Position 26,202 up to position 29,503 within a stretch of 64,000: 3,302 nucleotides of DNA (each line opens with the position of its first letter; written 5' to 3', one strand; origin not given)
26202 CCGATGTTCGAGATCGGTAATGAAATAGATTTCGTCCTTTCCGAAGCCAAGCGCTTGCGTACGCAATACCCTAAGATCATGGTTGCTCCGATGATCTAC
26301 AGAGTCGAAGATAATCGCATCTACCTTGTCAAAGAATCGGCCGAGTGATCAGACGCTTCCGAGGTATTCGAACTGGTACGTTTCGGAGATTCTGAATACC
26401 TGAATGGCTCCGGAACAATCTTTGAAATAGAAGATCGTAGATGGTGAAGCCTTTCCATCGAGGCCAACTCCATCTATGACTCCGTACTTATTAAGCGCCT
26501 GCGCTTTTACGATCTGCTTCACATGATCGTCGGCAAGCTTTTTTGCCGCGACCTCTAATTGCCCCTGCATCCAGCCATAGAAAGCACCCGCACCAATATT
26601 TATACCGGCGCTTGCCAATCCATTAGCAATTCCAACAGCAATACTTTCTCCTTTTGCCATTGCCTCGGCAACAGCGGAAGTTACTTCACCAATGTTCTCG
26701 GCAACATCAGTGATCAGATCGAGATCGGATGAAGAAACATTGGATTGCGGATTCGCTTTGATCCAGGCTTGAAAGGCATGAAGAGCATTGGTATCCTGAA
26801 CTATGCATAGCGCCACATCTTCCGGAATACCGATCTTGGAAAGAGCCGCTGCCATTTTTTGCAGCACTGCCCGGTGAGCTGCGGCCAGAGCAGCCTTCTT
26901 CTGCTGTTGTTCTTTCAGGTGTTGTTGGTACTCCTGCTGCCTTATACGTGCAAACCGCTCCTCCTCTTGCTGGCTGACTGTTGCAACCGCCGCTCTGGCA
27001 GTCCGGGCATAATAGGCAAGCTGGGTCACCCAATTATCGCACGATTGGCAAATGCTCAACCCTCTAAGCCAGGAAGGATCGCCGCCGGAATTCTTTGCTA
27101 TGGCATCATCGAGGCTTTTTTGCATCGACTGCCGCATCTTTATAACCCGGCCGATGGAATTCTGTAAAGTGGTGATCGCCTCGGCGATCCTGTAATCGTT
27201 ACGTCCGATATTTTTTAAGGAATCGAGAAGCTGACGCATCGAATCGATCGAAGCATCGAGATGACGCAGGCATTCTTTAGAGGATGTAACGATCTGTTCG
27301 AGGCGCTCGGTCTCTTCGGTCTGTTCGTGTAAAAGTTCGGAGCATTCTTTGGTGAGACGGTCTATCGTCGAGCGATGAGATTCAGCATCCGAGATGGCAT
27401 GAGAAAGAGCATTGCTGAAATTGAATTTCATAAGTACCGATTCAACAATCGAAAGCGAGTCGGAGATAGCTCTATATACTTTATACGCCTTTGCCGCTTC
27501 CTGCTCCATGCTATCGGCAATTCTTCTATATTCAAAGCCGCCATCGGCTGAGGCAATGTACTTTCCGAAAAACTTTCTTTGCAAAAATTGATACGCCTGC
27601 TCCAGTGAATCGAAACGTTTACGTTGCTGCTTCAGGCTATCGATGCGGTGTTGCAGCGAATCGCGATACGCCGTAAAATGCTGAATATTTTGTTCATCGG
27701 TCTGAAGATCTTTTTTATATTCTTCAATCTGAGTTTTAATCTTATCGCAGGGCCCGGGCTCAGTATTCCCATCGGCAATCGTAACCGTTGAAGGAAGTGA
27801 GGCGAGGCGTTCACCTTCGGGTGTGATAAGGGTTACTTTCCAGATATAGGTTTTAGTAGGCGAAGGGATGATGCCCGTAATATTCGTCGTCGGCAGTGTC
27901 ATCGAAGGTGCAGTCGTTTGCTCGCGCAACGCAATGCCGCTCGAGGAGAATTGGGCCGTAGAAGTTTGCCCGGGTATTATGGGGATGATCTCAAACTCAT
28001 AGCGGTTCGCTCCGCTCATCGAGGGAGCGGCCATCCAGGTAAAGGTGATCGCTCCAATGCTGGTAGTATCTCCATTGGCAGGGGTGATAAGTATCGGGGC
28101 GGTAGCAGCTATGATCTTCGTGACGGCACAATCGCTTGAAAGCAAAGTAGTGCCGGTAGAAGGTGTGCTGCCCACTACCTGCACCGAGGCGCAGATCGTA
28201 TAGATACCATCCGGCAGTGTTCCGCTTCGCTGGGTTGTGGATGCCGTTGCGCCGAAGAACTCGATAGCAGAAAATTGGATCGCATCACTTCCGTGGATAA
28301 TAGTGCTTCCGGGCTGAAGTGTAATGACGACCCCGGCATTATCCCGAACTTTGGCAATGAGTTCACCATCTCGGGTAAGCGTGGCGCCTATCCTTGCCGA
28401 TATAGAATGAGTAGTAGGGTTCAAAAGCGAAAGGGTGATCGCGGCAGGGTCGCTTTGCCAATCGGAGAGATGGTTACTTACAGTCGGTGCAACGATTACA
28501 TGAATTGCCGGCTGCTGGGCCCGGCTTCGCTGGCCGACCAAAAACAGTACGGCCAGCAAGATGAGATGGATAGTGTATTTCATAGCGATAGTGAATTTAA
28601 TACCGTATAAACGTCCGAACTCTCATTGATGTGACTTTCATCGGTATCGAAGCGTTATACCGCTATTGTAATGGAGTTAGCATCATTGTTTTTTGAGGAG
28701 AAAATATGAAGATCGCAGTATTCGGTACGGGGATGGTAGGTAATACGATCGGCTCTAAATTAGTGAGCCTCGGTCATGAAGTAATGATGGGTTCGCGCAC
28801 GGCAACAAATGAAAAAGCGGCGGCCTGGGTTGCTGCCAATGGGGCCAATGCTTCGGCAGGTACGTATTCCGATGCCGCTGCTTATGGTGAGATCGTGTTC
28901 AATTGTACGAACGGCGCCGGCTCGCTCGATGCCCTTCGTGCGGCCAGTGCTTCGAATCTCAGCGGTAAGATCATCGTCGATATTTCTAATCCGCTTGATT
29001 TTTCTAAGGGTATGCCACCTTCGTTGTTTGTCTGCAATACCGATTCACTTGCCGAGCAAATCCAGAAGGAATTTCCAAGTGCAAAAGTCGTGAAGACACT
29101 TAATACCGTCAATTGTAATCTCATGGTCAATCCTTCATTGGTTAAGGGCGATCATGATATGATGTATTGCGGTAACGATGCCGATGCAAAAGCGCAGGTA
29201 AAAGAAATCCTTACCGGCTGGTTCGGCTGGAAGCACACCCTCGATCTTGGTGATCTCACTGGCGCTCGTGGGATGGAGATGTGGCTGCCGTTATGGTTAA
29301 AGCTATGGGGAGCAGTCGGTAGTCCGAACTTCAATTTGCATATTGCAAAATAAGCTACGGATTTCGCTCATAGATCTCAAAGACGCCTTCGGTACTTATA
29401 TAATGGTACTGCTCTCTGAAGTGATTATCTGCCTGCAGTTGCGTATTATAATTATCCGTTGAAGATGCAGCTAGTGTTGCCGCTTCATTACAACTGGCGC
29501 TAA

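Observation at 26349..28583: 744-aa secreted protein with Ig/FN3-like modules, a 350-aa coiled coil and a glycine-zipper C-terminal domain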

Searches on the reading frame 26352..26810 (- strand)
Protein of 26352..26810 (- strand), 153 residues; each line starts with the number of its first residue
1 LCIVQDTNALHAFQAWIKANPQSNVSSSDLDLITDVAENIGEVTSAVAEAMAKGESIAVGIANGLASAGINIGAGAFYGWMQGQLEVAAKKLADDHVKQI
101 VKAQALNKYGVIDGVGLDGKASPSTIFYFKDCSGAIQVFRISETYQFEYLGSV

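Call 28: find_homologous_proteins(query=A1, max_evalue=0.001)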
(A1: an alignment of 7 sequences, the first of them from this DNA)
Query A1 (7 sequences): 5044 candidates shared short words with the query, none scored E <= 0.001.

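Call 29: search_solved_structures(query=A1, max_evalue=10)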
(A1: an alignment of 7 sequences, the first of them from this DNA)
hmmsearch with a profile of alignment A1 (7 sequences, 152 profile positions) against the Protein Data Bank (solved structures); distinct sequences matched with E-value up to 10: 11.
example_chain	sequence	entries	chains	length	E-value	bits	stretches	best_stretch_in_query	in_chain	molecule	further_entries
2pd3_A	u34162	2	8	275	0.48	14.2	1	48-93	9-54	Enoyl-[acyl-carrier-protein] reductase [NADH]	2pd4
8jfm_A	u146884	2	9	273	0.48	14.2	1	48-93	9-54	Enoyl-[acyl-carrier-protein] reductase [NADH]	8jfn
8jfj_A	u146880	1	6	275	0.49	14.2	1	48-93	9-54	Enoyl-[acyl-carrier-protein] reductase [NADH]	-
9uph_A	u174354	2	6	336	0.58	14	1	42-99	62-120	Beta-hydroxyacid dehydrogenase, 3-hydroxyisobutyrate dehydrogenase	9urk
7wnn_B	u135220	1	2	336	0.67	13.8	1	42-100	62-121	3-hydroxyisobutyrate dehydrogenase-like beta-hydroxyacid dehydrogenase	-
4av3_A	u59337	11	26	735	0.88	13.4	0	25-58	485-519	K(+)-STIMULATED PYROPHOSPHATE-ENERGIZED SODIUM PUMP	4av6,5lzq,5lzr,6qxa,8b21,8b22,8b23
27il_B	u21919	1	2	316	1.1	13.1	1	42-100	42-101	3-hydroxyisobutyrate dehydrogenase-like beta-hydroxyacid dehydrogenase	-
8hcy_C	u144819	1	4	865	1.2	12.9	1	4-61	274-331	Dot/Icm secretion system substrate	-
7wnw_B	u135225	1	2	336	1.4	12.7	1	42-99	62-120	3-hydroxyisobutyrate dehydrogenase-like beta-hydroxyacid dehydrogenase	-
8y12_A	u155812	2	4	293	1.6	12.6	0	41-101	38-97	Oxidoreductase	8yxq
9m8o_P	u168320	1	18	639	8.8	10.1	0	24-116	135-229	Gp18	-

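Call 30: find_related_loci(query=A1, collection=genome_contigs, flank=10000)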
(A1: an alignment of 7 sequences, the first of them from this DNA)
Query A1 (153 aa) in genome_contigs; peptide patterns used: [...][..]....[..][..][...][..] (x = any residue, [..] = any of these).
17 stretches matched a pattern; 3 encode a relative of the query (tblastn E <= 1e-3); 3 distinct loci.
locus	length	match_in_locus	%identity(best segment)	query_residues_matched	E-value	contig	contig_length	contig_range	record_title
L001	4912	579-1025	57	2-151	2e-56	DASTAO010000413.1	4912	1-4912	MAG TPA_asm: Candidatus Kapaibacterium sp. isolate SMAG_U739 k141_442510, whole genome shotgun sequence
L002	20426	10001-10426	35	8-151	8e-25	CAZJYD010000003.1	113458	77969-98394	MAG TPA_asm: uncultured Bacteroidales bacterium isolate SRP141376_co1_300 genome assembly, contig: NODE_397_length_11345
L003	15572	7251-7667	28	13-151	8e-11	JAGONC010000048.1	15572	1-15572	MAG: Lentimicrobiaceae bacterium isolate Go_SlDig_bin_446 Go_SlDig_11015_length_15572_cov_7.719391, whole genome shotgun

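Call 34: search_protein_families(library=pfam, proteins=[L001:1093-2640:-, L001:2750-3202:-, L002:7958-10435:+, L002:10465-13350:-, L002:5983-7527:-, L003:4602-7679:+, L003:7714-8184:-, L003:2390-3673:+, L003:8490-9518:-, L002:4788-5399:+], max_evalue=0.001)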
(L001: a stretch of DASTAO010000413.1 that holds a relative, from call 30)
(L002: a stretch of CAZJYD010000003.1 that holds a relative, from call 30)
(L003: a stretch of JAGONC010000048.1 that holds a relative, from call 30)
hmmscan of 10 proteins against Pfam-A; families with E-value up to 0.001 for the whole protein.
L001:1093-2640:- (515 aa): 3 families
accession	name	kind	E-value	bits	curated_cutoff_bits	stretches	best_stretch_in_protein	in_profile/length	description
PF04963.19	Sigma54_CBD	-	7.8e-53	179.4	22.9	1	128-323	7-185/185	Sigma-54 factor, core binding domain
PF04552.19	Sigma54_DBD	-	2.1e-48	164.6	22.8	1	346-513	2-160/160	Sigma-54, DNA binding domain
PF00309.25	Sigma54_AID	-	3.8e-14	52.7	23.8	1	4-48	2-46/46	Sigma-54 factor, Activator interacting domain (AID)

L001:2750-3202:- (150 aa): 1 family
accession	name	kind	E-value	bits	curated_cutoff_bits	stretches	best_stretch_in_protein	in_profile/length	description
PF06491.16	Disulph_isomer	-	3.3e-50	170.2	25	1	17-149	1-134/136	Disulphide isomerase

L002:7958-10435:+ (825 aa): 0 families

L002:10465-13350:- (961 aa): 3 families
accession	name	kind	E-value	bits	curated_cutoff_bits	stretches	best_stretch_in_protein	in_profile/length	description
PF00128.31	Alpha-amylase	-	3.7e-21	76.3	22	1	419-728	19-356/446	Alpha amylase, catalytic domain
PF18962.6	Por_Secre_tail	-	2e-10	41.2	27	1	878-959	1-74/75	Secretion system C-terminal sorting domain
PF16328.11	DUF4961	-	9e-06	25.5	27.1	1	33-142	178-276/283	Domain of unknown function (DUF4961)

L002:5983-7527:- (514 aa): 2 families
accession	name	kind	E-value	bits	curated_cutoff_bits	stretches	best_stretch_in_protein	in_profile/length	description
PF03806.19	ABG_transport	-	1.8e-193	643.8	27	1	18-511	2-502/502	AbgT putative transporter family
PF03606.21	DcuC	-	1.9e-07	30.4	23.1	1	110-452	95-420/461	C4-dicarboxylate anaerobic carrier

L003:4602-7679:+ (1025 aa): 0 families

L003:7714-8184:- (156 aa): 0 families

L003:2390-3673:+ (427 aa): 3 families
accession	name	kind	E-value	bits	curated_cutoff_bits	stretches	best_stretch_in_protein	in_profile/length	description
PF12706.13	Lactamase_B_2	-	3.5e-11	43.5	27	1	267-386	93-200/200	Beta-lactamase superfamily domain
PF00753.33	Lactamase_B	-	9.5e-06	26.1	22.7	1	89-160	19-76/196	Metallo-beta-lactamase superfamily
PF10518.14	TAT_signal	-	0.00045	20.5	22.7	1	12-26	3-17/21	TAT (twin-arginine translocation) pathway signal sequence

L003:8490-9518:- (342 aa): 1 family
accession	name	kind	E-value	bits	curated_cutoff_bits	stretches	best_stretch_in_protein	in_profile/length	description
PF18962.6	Por_Secre_tail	-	3.7e-07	30.8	27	1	268-330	3-66/75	Secretion system C-terminal sorting domain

L002:4788-5399:+ (203 aa): 1 family
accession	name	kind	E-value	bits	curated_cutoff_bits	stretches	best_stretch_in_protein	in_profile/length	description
PF01300.24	Sua5_yciO_yrdC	-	2.4e-50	171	25.1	1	22-198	3-178/178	Telomere recombination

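Call 35: find_related_loci(query=A1, collection=metagenome_contigs, flank=8000)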
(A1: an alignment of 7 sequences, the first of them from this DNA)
Query A1 (153 aa) in metagenome_contigs; peptide patterns used: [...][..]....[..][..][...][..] (x = any residue, [..] = any of these).
25 stretches matched a pattern, but none encodes a relative of the query by tblastn (E <= 1e-3).
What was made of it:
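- Tried and rejected: A JGI metagenome scan with the C-terminal domain pattern found nothing (call 35).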

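Call 71: search_protein_families(library=pfam, alignment_id=A1, max_evalue=10)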
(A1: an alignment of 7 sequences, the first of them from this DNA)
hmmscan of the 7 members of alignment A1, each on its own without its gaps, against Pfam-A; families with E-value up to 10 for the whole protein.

A. member 1, seq(153 aa): 0 families

B. families by the number of members that match (of 7 scanned): 6 families
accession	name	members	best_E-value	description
PF05261.17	Tra_M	1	0.0032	TraM protein, DNA-binding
PF13342.12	Toprim_Crpt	1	0.063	C-terminal repeat of topoisomerase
PF11981.13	DUF3482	1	0.075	Domain of unknown function (DUF3482)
PF01858.22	RB_A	1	0.076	Retinoblastoma-associated protein A domain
PF02899.23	Phage_int_SAM_1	1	0.16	Phage integrase, N-terminal SAM-like domain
PF16940.10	Tic110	1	0.55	Chloroplast envelope transporter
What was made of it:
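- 26352..26828 (-): Conserved C-terminal domain, residues 586-744. Four to five short helices, a Gly/Ala/Ser-rich segment, an amphipathic helix and a 4-stranded sheet ending FRIS-x(5)-E-x-LG. Cys593 and Cys723 occur together. No Pfam or PDB sequence match (calls 29, 71).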

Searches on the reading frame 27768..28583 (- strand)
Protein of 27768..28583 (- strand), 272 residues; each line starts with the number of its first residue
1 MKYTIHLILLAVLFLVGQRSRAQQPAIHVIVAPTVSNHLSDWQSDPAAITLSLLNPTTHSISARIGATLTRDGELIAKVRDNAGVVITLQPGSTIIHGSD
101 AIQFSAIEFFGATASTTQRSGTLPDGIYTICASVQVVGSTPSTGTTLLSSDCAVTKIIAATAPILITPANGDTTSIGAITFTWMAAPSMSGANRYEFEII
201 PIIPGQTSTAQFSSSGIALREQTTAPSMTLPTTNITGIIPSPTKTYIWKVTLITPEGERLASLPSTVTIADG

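Call 91: find_related_loci(query=A4, collection=metagenome_contigs, flank=6000)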
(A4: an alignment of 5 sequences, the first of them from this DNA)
Query A4 (272 aa) in metagenome_contigs; peptide patterns used: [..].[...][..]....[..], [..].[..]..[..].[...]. (x = any residue, [..] = any of these).
182 stretches matched a pattern; 47 encode a relative of the query (tblastn E <= 1e-3); 47 distinct loci.
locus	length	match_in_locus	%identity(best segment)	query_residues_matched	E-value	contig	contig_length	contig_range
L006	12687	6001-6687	27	24-257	3e-23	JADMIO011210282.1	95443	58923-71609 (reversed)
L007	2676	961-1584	29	1-208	7e-22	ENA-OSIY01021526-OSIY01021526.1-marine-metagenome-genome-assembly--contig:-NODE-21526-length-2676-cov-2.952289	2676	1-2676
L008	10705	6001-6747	25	9-258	3e-20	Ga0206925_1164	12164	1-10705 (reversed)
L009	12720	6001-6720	25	24-261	1e-18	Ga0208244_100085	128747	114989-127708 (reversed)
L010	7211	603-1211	29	1-206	2e-18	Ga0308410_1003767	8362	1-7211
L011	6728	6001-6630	27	1-210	2e-18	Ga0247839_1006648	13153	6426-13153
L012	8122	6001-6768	23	6-260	3e-18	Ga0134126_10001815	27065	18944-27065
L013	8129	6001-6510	30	31-206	3e-18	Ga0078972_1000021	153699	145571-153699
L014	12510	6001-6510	29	31-206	9e-18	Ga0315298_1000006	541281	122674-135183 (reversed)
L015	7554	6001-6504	30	33-206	2e-17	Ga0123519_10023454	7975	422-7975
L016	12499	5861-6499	27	31-250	2e-16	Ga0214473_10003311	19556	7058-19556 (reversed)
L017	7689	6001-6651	27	29-250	9e-16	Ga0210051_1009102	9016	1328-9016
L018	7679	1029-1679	27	29-250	9e-16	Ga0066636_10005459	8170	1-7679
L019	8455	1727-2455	26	9-257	9e-15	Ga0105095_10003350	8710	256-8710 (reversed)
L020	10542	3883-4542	27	29-257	1e-14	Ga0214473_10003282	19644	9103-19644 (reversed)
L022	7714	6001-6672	27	19-250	3e-14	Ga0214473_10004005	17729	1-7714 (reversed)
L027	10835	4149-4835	27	20-257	7e-13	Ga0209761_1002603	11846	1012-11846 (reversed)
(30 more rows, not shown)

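Call 94: search_protein_families(library=pfam, proteins=[L008:4300-5973:+, L018:2589-4616:+, L019:3904-6492:+, L008:1184-4153:+, L008:393-1184:+, L022:5500-6147:-, L009:4156-5907:+, L027:6392-8872:+], max_evalue=0.001)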
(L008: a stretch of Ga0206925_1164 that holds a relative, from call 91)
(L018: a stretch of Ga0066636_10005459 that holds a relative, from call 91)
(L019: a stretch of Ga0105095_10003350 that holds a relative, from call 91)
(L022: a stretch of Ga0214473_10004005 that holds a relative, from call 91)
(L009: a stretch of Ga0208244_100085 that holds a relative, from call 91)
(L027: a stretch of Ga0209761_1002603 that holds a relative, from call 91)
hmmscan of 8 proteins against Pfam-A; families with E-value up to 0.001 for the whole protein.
L008:4300-5973:+ (558 aa): 0 families

L018:2589-4616:+ (676 aa): 0 families

L019:3904-6492:+ (863 aa): 0 families

L008:1184-4153:+ (990 aa): 5 families
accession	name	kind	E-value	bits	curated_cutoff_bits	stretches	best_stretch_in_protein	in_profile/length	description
PF07494.17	Reg_prop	-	6.3e-24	81.4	20.4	0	36-59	1-24/24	Two component regulator propeller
PF06580.19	His_kinase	-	6.1e-18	65.3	25.2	1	758-837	2-81/81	Histidine kinase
PF07495.19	Y_Y_Y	-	9.5e-13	48.3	26.6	1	647-708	2-65/65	Y_Y_Y domain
PF02518.31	HATPase_c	-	0.00017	22.4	26.4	1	858-966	9-110/111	Histidine kinase-, DNA gyrase B-, and HSP90-like ATPase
PF08450.18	SGL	-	0.00044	20.3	26.3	0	252-287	66-106/246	SMP-30/Gluconolactonase/LRE-like region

L008:393-1184:+ (264 aa): 2 families
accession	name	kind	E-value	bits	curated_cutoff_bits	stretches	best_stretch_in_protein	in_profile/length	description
PF00072.30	Response_reg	-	1e-20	74.4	30.2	1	10-118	2-111/111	Response regulator receiver domain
PF04397.21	LytTR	-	2.1e-19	70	22.6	1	166-258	4-97/98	LytTr DNA-binding domain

L022:5500-6147:- (216 aa): 0 families

L009:4156-5907:+ (584 aa): 0 families

L027:6392-8872:+ (827 aa): 0 families

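Call 96: search_solved_structures(query=L008:4300-5973:+, max_evalue=1)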
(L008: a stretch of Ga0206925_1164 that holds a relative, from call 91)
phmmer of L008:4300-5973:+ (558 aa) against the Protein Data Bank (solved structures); distinct sequences matched with E-value up to 1: 0.

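Call 97: search_protein_families(library=ncbifam, proteins=[L008:4300-5973:+, L018:2589-4616:+, L019:3904-6492:+, L027:6392-8872:+], max_evalue=0.01)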
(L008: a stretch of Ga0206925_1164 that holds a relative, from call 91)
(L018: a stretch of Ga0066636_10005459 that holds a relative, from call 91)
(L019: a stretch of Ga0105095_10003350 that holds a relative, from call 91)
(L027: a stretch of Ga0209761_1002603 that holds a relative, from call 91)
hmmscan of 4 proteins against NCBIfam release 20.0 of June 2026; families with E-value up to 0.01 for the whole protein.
L008:4300-5973:+ (558 aa): 0 families

L018:2589-4616:+ (676 aa): 0 families

L019:3904-6492:+ (863 aa): 0 families

L027:6392-8872:+ (827 aa): 0 families

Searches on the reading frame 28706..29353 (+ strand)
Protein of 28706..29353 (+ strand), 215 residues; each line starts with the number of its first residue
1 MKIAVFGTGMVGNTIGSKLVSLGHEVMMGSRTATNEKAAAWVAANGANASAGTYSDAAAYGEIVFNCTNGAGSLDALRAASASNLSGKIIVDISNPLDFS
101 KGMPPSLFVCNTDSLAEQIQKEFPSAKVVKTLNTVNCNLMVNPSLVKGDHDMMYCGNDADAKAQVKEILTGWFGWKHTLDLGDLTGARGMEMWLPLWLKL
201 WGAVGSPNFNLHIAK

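Call 3: search_protein_families(library=pfam, proteins=[window:28706-29353:+], max_evalue=1)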
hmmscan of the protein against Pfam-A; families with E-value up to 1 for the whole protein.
window:28706-29353:+ (215 aa): 8 families
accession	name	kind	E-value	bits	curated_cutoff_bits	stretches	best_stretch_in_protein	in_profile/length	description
PF03807.23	F420_oxidored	-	3.8e-13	50.3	21.6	1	2-96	1-94/94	NADP oxidoreductase coenzyme F420-dependent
PF03446.21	NAD_binding_2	-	0.00038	20.9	21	1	2-95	1-94/161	NAD binding domain of 6-phosphogluconate dehydrogenase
PF01488.26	Shikimate_DH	-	0.0012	19.3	24.3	1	2-113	14-133/138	Shikimate / quinate 5-dehydrogenase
PF02558.23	ApbA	-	0.0047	17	22.2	1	3-35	1-32/150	Ketopantoate reductase PanE/ApbA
PF03721.20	UDPG_MGDP_dh_N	-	0.041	13.9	27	1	1-27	1-27/187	UDP-glucose/GDP-mannose dehydrogenase family, NAD binding domain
PF07991.19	KARI_N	-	0.051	13.6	20.6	1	2-67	6-67/165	Acetohydroxy acid isomeroreductase, NADPH-binding domain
PF02737.24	3HCDH_N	-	0.12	12.7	22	1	2-41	1-41/180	3-hydroxyacyl-CoA dehydrogenase, NAD binding domain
PF01210.29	NAD_Gly3P_dh_N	-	0.31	11.4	23.1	1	2-33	1-32/158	NAD-dependent glycerol-3-phosphate dehydrogenase N-terminus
